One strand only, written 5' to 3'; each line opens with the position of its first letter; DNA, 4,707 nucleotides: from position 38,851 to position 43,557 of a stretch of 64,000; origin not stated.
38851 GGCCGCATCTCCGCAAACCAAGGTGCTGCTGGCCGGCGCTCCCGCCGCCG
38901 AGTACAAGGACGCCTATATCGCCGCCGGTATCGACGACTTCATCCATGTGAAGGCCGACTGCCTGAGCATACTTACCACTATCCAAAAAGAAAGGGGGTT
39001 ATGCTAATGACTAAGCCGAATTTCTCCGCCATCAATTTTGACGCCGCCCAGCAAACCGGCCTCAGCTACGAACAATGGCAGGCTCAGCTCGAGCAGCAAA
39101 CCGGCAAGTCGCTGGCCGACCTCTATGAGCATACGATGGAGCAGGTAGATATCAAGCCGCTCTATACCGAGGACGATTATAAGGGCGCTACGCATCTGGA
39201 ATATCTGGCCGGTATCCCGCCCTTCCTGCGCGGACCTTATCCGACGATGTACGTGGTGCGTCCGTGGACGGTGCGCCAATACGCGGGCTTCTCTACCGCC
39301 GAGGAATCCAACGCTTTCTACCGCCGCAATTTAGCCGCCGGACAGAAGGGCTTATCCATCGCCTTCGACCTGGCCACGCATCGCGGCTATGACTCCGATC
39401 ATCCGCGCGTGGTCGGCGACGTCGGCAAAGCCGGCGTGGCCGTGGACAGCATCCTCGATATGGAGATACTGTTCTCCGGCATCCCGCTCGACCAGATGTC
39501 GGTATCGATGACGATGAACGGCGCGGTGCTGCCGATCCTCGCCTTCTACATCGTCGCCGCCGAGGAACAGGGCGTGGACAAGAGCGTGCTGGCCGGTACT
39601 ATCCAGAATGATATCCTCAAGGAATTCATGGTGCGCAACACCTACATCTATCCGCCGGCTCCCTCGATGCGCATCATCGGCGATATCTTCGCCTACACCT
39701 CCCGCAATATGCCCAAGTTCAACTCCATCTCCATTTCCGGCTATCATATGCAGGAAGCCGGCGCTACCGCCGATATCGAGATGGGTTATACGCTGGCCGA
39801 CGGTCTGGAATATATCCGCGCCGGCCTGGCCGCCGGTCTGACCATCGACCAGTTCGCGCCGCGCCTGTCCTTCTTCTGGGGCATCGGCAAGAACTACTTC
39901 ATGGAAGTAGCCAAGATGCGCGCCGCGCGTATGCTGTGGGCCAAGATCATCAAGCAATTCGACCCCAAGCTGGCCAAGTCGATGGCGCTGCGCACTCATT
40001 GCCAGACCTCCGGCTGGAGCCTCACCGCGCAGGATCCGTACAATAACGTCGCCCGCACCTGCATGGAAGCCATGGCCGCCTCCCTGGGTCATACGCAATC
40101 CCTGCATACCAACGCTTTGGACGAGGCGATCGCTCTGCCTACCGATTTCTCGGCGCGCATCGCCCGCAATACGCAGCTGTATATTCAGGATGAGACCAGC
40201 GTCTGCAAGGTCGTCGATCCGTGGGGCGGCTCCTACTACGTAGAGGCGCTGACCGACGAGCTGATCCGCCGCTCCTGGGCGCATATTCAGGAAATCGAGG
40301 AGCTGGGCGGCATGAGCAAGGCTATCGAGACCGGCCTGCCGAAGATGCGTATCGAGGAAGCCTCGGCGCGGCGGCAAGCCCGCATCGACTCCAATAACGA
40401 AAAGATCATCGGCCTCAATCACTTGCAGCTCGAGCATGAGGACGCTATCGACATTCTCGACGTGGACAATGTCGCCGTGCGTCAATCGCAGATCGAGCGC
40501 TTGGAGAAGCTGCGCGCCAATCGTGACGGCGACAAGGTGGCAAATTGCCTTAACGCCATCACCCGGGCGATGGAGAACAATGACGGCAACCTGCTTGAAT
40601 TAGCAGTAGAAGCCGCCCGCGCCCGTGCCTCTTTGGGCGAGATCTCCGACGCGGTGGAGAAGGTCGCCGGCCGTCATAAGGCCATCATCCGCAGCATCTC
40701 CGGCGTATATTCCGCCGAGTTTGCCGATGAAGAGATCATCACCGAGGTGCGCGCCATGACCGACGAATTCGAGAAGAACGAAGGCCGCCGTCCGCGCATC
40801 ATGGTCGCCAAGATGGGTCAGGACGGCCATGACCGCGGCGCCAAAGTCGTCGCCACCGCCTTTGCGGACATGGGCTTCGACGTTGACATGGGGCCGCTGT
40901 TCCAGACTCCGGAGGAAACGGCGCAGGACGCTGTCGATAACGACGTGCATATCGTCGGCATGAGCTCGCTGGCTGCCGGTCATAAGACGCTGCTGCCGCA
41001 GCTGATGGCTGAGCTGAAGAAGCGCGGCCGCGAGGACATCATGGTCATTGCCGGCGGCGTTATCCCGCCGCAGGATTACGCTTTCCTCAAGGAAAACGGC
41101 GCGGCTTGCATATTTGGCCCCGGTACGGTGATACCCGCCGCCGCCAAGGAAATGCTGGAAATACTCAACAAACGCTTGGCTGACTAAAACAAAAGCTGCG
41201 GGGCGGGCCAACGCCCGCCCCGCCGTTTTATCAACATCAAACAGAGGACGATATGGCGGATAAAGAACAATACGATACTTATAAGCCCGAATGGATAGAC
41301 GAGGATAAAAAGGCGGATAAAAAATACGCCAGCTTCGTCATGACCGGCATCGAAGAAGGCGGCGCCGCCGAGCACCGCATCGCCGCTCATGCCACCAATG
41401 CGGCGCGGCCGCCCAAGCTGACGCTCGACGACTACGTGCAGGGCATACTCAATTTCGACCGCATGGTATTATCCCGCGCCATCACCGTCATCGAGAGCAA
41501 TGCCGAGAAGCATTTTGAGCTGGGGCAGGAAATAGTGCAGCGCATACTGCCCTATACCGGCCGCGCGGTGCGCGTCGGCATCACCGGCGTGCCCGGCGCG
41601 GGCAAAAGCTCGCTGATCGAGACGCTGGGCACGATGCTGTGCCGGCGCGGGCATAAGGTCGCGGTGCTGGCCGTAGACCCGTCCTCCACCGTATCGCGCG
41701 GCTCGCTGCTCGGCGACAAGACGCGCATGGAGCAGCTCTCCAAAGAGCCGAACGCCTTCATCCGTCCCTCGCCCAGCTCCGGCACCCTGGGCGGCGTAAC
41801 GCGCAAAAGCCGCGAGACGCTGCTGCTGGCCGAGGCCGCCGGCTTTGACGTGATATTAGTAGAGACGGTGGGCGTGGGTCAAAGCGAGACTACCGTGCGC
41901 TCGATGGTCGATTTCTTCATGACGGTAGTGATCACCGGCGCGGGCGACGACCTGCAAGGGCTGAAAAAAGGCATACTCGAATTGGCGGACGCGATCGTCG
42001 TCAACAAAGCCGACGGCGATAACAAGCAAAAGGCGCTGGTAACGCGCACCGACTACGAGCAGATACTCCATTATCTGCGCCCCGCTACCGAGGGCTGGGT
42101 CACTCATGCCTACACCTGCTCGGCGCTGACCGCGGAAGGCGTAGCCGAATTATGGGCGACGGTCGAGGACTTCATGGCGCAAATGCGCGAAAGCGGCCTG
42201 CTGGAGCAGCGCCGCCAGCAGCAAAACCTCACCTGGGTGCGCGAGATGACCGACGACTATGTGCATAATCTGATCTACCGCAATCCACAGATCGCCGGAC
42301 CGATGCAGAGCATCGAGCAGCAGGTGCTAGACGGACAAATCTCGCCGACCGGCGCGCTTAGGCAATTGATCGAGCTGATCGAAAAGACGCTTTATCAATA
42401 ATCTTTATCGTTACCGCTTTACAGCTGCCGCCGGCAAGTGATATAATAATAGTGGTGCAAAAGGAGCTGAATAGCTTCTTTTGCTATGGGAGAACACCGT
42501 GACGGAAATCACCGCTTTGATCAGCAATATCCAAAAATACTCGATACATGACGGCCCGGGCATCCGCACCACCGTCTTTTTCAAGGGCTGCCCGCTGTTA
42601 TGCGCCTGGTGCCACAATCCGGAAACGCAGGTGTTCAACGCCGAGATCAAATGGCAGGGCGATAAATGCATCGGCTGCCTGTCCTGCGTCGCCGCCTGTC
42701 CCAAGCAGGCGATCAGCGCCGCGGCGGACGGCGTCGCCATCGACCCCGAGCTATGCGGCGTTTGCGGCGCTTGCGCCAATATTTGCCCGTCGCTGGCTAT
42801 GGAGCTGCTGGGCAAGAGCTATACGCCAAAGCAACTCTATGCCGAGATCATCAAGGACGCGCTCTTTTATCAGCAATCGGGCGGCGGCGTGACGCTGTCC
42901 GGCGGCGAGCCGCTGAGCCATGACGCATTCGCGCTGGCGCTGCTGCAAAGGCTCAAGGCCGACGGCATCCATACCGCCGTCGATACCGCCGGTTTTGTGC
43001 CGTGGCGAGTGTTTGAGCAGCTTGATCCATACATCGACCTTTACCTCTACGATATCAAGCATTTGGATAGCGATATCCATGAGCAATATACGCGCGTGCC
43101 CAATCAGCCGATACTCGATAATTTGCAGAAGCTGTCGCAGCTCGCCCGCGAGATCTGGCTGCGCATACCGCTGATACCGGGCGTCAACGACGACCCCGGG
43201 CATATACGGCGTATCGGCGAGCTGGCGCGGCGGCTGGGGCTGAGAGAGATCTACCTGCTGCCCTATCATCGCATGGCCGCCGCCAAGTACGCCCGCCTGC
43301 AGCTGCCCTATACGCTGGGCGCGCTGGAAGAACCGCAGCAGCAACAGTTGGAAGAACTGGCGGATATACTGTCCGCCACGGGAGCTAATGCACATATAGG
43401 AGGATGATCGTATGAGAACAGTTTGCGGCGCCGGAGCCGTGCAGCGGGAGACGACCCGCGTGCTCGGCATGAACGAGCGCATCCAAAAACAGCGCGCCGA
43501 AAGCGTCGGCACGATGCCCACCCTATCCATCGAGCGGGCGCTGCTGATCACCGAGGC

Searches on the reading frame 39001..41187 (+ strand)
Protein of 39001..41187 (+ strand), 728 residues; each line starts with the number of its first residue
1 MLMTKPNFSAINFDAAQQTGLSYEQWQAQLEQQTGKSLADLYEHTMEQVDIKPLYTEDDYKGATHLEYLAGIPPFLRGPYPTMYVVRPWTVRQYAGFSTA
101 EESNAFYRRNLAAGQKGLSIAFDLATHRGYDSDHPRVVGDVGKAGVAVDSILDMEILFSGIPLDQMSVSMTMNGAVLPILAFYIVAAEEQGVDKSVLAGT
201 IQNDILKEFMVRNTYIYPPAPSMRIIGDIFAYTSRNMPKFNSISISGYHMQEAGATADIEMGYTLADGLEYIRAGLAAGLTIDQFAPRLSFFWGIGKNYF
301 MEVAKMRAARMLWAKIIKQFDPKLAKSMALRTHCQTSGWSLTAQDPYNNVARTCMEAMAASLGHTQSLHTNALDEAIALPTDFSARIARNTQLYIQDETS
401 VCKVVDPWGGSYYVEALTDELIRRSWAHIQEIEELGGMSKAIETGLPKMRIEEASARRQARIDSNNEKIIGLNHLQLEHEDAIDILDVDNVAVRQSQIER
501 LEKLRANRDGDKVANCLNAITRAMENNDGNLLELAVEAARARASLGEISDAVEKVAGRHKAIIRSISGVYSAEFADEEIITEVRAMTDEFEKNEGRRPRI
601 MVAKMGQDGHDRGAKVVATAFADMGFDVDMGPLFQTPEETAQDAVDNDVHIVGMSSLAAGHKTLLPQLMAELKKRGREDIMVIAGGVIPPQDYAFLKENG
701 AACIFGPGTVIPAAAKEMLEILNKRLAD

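Call 39: search_protein_families(library=pfam, proteins=[window:39001-41187:+], max_evalue=0.00001)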
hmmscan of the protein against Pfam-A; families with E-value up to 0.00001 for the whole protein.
window:39001-41187:+ (728 aa): 2 families
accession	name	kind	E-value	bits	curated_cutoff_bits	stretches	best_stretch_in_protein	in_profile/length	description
PF01642.28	MM_CoA_mutase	-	1.8e-233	776.2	22.1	1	45-557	2-512/512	Methylmalonyl-CoA mutase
PF02310.24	B12-binding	-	6.5e-21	74.8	32.1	1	599-711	2-116/121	B12 binding domain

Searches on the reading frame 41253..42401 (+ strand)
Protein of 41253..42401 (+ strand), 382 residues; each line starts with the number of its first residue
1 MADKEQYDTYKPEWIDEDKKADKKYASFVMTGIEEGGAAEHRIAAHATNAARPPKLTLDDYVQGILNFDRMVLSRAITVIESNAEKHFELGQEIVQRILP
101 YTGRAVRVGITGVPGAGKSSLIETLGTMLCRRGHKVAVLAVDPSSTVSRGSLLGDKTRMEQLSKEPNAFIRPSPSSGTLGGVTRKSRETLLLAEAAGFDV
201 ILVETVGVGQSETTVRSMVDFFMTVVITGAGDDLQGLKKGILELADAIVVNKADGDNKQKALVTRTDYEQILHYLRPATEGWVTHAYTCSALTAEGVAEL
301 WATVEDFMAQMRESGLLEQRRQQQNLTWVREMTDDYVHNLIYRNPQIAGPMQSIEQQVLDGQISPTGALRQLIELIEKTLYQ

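Call 39: search_protein_families(library=pfam, proteins=[window:41253-42401:+], max_evalue=0.00001)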
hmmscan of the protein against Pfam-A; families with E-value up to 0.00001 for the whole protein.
window:41253-42401:+ (382 aa): 2 families
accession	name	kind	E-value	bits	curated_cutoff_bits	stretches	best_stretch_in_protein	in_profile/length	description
PF03308.22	MeaB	-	6.2e-107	357.1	23.1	1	73-344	1-271/273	Methylmalonyl Co-A mutase-associated GTPase MeaB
PF02492.25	cobW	-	8.9e-09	35.6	20.7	1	108-262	3-161/180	CobW/HypB/UreG, nucleotide-binding domain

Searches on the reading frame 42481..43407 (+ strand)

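Call 39: search_protein_families(library=pfam, proteins=[window:42481-43407:+], max_evalue=0.00001)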
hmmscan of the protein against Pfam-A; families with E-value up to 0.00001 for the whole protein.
window:42481-43407:+ (308 aa): 10 families
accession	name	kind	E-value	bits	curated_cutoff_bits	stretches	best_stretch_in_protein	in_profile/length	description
PF04055.27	Radical_SAM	-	6.9e-17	62.5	29.5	1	32-239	2-158/166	Radical SAM superfamily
PF13353.11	Fer4_12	-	1.2e-13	51.9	22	1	24-163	2-82/137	4Fe-4S single cluster domain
PF00037.32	Fer4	-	3.6e-12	46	21.1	1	60-79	5-24/24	4Fe-4S binding domain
PF12837.12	Fer4_6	-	8.2e-11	41.7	25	0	56-78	2-24/24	4Fe-4S binding domain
PF13237.11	Fer4_10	-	1.2e-08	35.2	25.5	1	59-103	5-53/53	4Fe-4S dicluster domain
PF12838.12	Fer4_7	-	1.8e-08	35.1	27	1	62-104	1-50/52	4Fe-4S dicluster domain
PF14697.11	Fer4_21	-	2.1e-07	31.4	35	1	60-104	5-53/59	4Fe-4S dicluster domain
PF12797.12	Fer4_2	-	3.5e-07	30.2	24.5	0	61-74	8-21/22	4Fe-4S binding domain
PF13484.11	Fer4_16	-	5.6e-07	30.7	30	0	62-81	1-20/66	4Fe-4S double cluster binding domain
PF13187.11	Fer4_9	-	1.2e-06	28.9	27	0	62-105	1-50/52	4Fe-4S dicluster domain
